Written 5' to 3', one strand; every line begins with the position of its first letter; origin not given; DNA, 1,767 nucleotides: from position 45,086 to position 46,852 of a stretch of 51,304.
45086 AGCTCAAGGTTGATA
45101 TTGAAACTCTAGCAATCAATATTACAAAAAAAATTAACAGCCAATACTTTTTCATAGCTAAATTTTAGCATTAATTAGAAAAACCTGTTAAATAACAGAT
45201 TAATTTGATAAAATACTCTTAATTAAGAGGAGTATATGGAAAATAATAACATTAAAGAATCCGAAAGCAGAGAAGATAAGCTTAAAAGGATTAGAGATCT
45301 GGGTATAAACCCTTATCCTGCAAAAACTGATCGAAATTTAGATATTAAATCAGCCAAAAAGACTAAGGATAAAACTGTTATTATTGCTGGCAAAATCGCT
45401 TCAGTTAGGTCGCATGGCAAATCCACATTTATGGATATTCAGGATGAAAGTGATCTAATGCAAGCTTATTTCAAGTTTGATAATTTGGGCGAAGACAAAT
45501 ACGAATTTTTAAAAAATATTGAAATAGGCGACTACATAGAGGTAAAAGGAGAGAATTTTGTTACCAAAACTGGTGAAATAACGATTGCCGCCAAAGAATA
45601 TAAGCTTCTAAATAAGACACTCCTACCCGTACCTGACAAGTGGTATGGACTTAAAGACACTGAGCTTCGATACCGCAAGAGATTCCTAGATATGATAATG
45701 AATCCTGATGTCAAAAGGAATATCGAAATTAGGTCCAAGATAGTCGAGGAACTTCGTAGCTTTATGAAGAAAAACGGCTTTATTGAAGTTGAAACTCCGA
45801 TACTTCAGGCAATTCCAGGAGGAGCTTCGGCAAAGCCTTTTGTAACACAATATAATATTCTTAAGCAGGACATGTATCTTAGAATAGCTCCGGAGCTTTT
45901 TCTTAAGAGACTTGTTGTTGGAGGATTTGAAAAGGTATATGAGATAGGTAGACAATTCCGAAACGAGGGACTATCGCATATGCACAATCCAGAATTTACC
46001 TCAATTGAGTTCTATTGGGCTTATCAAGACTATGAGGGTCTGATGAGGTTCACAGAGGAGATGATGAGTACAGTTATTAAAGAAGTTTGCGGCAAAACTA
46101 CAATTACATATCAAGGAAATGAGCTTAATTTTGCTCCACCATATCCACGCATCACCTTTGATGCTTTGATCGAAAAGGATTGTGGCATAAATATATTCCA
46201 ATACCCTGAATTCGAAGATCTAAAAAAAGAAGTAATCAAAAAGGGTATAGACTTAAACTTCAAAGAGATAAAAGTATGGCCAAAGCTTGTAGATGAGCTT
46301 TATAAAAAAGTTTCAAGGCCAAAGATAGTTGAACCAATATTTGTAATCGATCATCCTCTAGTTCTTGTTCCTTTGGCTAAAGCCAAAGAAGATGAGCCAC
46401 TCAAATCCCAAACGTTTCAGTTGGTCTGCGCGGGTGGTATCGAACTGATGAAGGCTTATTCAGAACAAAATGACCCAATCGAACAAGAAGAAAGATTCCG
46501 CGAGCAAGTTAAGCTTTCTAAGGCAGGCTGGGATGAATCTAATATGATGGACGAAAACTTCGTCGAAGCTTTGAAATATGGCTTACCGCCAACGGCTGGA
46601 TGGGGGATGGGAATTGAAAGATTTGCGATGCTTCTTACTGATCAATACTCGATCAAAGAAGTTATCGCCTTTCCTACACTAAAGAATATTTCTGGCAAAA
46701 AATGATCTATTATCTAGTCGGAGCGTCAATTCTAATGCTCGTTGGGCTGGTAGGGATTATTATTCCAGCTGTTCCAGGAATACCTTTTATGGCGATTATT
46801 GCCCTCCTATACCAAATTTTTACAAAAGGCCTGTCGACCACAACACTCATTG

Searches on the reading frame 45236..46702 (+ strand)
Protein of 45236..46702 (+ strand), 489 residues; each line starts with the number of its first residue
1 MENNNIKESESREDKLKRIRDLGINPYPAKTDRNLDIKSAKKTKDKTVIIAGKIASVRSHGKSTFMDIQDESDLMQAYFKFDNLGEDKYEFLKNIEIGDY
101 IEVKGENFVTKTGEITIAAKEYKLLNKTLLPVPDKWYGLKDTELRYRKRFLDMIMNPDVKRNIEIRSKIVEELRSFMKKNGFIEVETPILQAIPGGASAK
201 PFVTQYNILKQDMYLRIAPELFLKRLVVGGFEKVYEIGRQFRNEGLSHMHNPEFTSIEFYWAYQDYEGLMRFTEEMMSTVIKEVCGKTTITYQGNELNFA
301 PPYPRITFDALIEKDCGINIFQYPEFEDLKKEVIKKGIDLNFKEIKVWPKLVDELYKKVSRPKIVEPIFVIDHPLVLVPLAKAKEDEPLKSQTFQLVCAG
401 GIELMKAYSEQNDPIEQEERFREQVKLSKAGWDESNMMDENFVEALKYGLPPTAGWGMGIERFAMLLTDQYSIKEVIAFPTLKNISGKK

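Call 74: find_homologous_proteins(query=window:45236-46702:+, max_evalue=1e-50)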
Query window:45236-46702:+ (489 aa): 7998 proteins with E <= 1e-50 among 8000 candidates; the best 120 are listed.
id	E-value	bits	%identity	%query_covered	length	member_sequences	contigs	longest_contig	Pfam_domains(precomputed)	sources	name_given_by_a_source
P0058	0.0e+0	1103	100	100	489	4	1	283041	PF01409.26,PF01336.32,PF00152.26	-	-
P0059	1.5e-279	946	84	99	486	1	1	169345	PF01409.26,PF01336.32,PF00152.26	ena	-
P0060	1.9e-276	935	83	99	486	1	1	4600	PF01409.26,PF01336.32,PF00152.26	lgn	-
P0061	1.0e-265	900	80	99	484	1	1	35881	PF01409.26,PF01336.32,PF00152.26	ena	-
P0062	2.6e-261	885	78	99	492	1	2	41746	PF01409.26,PF01336.32,PF00152.26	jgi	jgi:lysyl-tRNA synthetase class 2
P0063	1.9e-260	883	78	99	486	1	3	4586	PF01409.26,PF01336.32,PF00152.26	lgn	-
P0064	8.9e-259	877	79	98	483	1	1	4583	PF01409.26,PF01336.32,PF00152.26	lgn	-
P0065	1.5e-258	876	78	99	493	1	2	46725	PF01409.26,PF01336.32,PF00152.26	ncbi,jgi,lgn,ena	ncbi:MAG: lysine--tRNA ligase [bacterium]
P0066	3.7e-258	875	78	98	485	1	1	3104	PF01409.26,PF01336.32,PF00152.26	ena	-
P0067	5.3e-257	871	79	98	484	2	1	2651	PF01409.26,PF01336.32,PF00152.26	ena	-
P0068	1.5e-249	847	76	98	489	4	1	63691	PF01409.26,PF01336.32,PF00152.26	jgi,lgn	-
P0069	2.0e-245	833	73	98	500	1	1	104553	PF01409.26,PF01336.32,PF00152.26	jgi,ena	-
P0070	5.7e-238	809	72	99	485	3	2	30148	PF01409.26,PF01336.32,PF00152.26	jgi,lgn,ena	-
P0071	6.0e-236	802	72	98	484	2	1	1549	PF01336.32,PF00152.26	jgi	-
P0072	4.5e-226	769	70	98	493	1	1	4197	PF01409.26,PF01336.32,PF00152.26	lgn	-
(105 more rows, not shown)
